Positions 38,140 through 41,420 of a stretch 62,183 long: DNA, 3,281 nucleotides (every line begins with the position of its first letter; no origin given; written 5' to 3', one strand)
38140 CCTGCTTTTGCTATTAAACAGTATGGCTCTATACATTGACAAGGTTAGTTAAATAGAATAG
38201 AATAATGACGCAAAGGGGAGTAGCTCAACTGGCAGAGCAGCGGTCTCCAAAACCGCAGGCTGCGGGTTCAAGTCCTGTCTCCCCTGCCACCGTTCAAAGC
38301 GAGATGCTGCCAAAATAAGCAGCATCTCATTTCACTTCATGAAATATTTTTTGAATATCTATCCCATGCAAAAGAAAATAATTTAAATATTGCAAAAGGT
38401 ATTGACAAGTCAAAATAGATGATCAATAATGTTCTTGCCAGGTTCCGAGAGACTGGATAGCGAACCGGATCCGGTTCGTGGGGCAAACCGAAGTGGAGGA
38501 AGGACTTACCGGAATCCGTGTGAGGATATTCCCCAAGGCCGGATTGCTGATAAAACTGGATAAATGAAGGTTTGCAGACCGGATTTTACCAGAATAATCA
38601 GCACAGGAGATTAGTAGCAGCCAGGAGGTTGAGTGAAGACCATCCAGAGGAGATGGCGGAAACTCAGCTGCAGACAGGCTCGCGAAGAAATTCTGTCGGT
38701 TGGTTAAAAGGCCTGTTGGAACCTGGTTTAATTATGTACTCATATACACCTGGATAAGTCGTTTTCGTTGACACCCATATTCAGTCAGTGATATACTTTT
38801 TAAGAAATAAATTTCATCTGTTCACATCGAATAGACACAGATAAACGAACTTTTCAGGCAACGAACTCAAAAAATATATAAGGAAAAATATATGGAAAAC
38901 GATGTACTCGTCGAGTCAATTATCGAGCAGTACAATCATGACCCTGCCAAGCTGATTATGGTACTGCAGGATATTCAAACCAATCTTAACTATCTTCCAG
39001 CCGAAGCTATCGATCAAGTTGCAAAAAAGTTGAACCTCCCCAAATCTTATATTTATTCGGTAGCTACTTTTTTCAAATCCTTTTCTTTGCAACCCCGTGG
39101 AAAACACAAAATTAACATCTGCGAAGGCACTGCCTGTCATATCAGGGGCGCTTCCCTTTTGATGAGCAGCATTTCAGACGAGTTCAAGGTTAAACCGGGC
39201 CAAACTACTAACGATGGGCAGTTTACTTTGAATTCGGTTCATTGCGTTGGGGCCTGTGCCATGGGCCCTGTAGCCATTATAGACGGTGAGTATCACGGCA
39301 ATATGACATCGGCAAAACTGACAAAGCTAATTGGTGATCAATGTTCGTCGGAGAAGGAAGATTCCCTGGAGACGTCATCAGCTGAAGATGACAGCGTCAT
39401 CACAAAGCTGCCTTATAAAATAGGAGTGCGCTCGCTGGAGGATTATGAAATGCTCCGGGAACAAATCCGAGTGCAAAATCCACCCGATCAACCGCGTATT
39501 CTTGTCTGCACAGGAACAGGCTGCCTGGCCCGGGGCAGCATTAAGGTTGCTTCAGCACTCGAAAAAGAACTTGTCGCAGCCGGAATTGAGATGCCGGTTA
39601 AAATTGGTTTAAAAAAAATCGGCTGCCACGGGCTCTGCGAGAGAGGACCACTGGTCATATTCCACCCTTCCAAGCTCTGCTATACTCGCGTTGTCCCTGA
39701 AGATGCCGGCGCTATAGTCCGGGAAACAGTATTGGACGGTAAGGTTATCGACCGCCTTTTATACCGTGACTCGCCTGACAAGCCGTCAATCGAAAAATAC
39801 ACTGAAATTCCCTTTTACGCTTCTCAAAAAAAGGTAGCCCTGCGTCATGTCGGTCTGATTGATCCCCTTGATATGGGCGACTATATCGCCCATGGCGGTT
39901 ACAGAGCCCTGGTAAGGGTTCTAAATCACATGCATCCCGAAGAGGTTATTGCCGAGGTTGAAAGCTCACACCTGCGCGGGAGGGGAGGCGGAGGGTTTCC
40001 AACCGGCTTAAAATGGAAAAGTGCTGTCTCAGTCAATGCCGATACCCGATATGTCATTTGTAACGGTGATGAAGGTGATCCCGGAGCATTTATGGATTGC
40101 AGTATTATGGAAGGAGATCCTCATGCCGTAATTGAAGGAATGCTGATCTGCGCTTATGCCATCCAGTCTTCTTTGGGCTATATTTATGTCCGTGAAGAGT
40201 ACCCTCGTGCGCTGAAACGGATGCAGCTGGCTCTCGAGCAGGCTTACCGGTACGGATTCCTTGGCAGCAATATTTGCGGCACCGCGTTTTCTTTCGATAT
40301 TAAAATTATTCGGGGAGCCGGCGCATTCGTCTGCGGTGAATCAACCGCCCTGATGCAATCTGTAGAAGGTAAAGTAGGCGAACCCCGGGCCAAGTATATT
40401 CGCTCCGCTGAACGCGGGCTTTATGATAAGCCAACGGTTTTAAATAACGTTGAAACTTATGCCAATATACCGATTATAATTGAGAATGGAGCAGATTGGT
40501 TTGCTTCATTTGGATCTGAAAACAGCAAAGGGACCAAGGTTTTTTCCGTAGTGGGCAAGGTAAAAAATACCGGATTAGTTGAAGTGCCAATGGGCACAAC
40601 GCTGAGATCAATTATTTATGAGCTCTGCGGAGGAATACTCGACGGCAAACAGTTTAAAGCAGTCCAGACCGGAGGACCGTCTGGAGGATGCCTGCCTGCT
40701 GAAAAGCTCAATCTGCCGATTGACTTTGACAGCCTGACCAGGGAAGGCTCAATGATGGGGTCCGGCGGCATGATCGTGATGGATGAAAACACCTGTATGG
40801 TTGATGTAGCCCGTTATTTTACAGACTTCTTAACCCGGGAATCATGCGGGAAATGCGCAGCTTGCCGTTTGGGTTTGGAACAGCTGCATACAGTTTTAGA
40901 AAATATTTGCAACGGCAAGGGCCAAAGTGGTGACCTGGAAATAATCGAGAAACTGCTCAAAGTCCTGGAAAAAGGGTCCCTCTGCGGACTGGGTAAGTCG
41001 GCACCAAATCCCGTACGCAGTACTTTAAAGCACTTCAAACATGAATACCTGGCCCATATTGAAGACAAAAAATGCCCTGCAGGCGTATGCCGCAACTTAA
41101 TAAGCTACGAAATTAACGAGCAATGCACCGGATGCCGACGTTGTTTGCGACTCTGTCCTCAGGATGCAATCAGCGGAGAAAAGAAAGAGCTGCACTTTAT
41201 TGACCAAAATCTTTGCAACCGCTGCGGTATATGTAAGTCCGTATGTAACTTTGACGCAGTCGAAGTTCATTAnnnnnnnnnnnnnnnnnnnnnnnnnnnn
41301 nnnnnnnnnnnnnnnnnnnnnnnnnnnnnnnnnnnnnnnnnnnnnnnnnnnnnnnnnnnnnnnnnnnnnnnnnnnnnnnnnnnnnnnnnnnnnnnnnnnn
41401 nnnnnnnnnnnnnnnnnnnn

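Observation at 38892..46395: HydABC/Bfu-type NuoEF fusion + 1316-aa mega-fusion + DAO flavoenzyme: a candidate NAD(H)/ferredoxin-coupled amine (proline/sarcosine/opine-type) dehydrogenase complex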

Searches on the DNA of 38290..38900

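Call 46: search_rna_families(source=window, start=38290, end=38900, threshold=evalue, max_evalue=1, show_alignments=1)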
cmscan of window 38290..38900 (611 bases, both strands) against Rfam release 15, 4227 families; matches with E-value up to 1: 0.
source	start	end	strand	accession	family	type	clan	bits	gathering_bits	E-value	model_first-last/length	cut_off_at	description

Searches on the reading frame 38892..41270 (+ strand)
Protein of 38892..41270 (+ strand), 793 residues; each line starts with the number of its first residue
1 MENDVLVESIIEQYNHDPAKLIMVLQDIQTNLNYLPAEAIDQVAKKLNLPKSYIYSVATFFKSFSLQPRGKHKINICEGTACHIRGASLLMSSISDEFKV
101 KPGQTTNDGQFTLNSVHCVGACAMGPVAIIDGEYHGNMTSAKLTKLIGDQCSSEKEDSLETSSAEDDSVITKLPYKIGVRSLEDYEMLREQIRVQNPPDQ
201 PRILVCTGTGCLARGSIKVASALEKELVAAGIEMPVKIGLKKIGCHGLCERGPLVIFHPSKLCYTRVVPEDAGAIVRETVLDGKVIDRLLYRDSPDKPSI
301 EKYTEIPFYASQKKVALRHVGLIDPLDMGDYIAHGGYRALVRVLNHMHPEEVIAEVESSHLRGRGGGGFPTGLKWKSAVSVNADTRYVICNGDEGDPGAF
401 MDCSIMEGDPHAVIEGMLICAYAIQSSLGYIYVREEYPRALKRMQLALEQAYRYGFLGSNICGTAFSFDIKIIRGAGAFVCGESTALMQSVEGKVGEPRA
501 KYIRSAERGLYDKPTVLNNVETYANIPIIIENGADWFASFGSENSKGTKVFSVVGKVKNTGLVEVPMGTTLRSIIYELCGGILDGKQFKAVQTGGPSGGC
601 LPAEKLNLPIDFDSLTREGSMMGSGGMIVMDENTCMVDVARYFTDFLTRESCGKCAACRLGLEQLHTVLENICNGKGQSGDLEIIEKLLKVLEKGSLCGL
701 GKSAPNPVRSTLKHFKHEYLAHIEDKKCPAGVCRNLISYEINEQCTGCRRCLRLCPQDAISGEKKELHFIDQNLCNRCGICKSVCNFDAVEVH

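Call 3: search_protein_families(library=pfam, proteins=[window:38892-41270:+], max_evalue=0.01)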
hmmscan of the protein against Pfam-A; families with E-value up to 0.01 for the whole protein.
window:38892-41270:+ (793 aa): 12 families
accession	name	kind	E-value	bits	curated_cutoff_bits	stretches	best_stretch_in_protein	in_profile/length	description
PF01257.25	2Fe-2S_thioredx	-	7e-57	191.8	24.8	2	8-148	2-142/145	Thioredoxin-like [2Fe-2S] ferredoxin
PF01512.22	Complex1_51K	-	3.5e-44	150.8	31.2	1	356-527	1-149/150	Nuo51 FMN-binding domain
PF10589.14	NADH_4Fe-4S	-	4.6e-29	100.6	23.5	1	638-722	1-85/85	NADH-ubiquinone oxidoreductase-F iron-sulfur binding region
PF10531.15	SLBB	-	5.3e-09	36.2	27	1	550-599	1-53/55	SLBB domain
PF00037.32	Fer4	-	2e-07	31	21.1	2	742-761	5-24/24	4Fe-4S binding domain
PF14697.11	Fer4_21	-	3.4e-07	30.7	35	1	743-791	6-58/59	4Fe-4S dicluster domain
PF12838.12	Fer4_7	-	5.9e-06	27.1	27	1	744-789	1-52/52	4Fe-4S dicluster domain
PF13187.11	Fer4_9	-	2.6e-05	24.6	27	1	744-788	1-50/52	4Fe-4S dicluster domain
PF22461.2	SLBB_2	-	0.00048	20.6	27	1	550-603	2-57/79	SLBB domain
PF12797.12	Fer4_2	-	0.0013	19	24.5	1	769-786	4-21/22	4Fe-4S binding domain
PF13237.11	Fer4_10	-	0.0026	18.1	25.5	1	741-785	5-52/53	4Fe-4S dicluster domain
PF25160.1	LdpA_Fe-S-bd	-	0.004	17.3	27.6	1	728-762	13-45/49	LdpA Fe-S cluster-binding domain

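Call 4: search_protein_families(library=ncbifam, proteins=[window:38892-41270:+], max_evalue=0.01)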
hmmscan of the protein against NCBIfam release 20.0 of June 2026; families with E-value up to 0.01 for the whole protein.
window:38892-41270:+ (793 aa): 57 families (the best 25 are shown)
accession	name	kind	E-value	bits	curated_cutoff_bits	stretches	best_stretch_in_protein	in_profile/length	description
TIGR01959.1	nuoF_fam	equivalog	7.3e-143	475.9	558.65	1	327-723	13-410/410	NADH-quinone oxidoreductase subunit NuoF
NF008436.0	PRK11278.1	equivalog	8.2e-109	364.4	749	1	324-727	23-430/448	NADH-quinone oxidoreductase subunit NuoF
NF010120.0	PRK13596.1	equivalog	1e-107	360.4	389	1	336-727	28-421/433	NADH-quinone oxidoreductase subunit NuoF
NF005747.0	PRK07571.1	equivalog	5.2e-47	159.7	224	2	7-146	25-164/173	bidirectional hydrogenase complex protein HoxE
NF005722.0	PRK07539.1-2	equivalog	5.2e-46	156.6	141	2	7-148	13-154/157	NADH-quinone oxidoreductase subunit NuoE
TIGR01958.1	nuoE_fam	subfamily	2.7e-41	141.1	142.4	2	7-147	2-144/148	NADH-quinone oxidoreductase subunit NuoE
NF004638.0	PRK05988.1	equivalog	1.4e-39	135.5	198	1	6-148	13-155/159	formate dehydrogenase subunit gamma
NF005725.0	PRK07539.1-5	equivalog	1.1e-35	122.9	220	1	3-147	21-168/174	NADH-quinone oxidoreductase subunit NuoE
NF005721.0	PRK07539.1-1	equivalog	5.7e-29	101.3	308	1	7-153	34-180/292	NADH-quinone oxidoreductase subunit NuoE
NF005724.0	PRK07539.1-4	equivalog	2.4e-28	99.6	280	1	2-156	21-177/240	NADH-quinone oxidoreductase subunit NuoE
NF005723.0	PRK07539.1-3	equivalog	1.2e-26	93.4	226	1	22-148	27-154/158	NADH-quinone oxidoreductase subunit NuoE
NF009040.0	PRK12373.1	equivalog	5.6e-23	82.3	514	1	2-166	18-184/400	NADH-quinone oxidoreductase subunit E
NF041612.1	fdxn_Clost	equivalog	2e-12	47.6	150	1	211-290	24-101/102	2Fe-2S ferredoxin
TIGR01945.1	rnfC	subfamily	6.8e-11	41.3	245.95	1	345-450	117-220/435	RnfABCDGE type electron transport complex subunit C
TIGR01944.1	rnfB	subfamily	1.5e-10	40.9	68.7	1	737-792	107-162/190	RnfABCDGE type electron transport complex subunit B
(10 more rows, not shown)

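Call 25: search_solved_structures(query=window:38892-41270:+, max_evalue=1e-10, show_alignments=1)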
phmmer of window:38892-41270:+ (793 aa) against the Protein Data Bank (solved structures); distinct sequences matched with E-value up to 1e-10: 116 (the best 60 are shown).
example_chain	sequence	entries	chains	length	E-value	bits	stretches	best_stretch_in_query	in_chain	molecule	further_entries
9mqx_B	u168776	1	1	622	2.4e-222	743.5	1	200-789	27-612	NADH:ubiquinone oxidoreductase, NADH-binding (51 kD) subunit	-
7t2r_B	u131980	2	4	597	1.1e-218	731.3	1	202-790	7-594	NiFe hydrogenase subunit B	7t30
7q4v_B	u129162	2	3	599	7.7e-218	728.6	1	201-790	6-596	Iron hydrogenase HydB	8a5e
8a6t_B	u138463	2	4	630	4.5e-211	706.2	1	178-788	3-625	Electron bifurcating hydrogenase subunit HydB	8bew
9bov_B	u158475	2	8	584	1.8e-205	687.7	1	204-792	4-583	NADH dehydrogenase (Quinone)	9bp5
9n5u_B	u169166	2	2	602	7.7e-196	655.8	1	212-792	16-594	NfnB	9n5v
7p5h_B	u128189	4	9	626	1.2e-194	651.9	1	202-792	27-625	Fe-hydrogenase, subunit beta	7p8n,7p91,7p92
8oh5_B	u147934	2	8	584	1.3e-193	648.5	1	205-791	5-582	NAD-reducing hydrogenase subunit HoxF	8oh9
7q4w_B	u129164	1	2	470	3e-190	637.4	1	329-790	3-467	Iron hydrogenase HydB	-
2fug_1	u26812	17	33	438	3.5e-118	399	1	317-727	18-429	NADH-quinone oxidoreductase chain 1 | NADH-QUINONE OXIDOREDUCTASE SUBUNIT 1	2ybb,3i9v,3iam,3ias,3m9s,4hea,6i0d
6vw7_B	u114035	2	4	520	3.4e-110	372.6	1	304-719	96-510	NAD-dependent formate dehydrogenase beta subunit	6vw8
6hl2_B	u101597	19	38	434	1.6e-103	350.5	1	328-721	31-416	NADH-quinone oxidoreductase subunit F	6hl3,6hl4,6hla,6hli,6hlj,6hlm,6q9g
7q5y_C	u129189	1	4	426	1.7e-103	350.5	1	328-720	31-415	NADH-quinone oxidoreductase subunit F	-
6q9c_B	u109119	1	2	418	2.3e-103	350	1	328-719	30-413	NADH-quinone oxidoreductase subunit F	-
6r7p_B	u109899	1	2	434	4.1e-103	349.2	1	328-721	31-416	NADH-quinone oxidoreductase subunit F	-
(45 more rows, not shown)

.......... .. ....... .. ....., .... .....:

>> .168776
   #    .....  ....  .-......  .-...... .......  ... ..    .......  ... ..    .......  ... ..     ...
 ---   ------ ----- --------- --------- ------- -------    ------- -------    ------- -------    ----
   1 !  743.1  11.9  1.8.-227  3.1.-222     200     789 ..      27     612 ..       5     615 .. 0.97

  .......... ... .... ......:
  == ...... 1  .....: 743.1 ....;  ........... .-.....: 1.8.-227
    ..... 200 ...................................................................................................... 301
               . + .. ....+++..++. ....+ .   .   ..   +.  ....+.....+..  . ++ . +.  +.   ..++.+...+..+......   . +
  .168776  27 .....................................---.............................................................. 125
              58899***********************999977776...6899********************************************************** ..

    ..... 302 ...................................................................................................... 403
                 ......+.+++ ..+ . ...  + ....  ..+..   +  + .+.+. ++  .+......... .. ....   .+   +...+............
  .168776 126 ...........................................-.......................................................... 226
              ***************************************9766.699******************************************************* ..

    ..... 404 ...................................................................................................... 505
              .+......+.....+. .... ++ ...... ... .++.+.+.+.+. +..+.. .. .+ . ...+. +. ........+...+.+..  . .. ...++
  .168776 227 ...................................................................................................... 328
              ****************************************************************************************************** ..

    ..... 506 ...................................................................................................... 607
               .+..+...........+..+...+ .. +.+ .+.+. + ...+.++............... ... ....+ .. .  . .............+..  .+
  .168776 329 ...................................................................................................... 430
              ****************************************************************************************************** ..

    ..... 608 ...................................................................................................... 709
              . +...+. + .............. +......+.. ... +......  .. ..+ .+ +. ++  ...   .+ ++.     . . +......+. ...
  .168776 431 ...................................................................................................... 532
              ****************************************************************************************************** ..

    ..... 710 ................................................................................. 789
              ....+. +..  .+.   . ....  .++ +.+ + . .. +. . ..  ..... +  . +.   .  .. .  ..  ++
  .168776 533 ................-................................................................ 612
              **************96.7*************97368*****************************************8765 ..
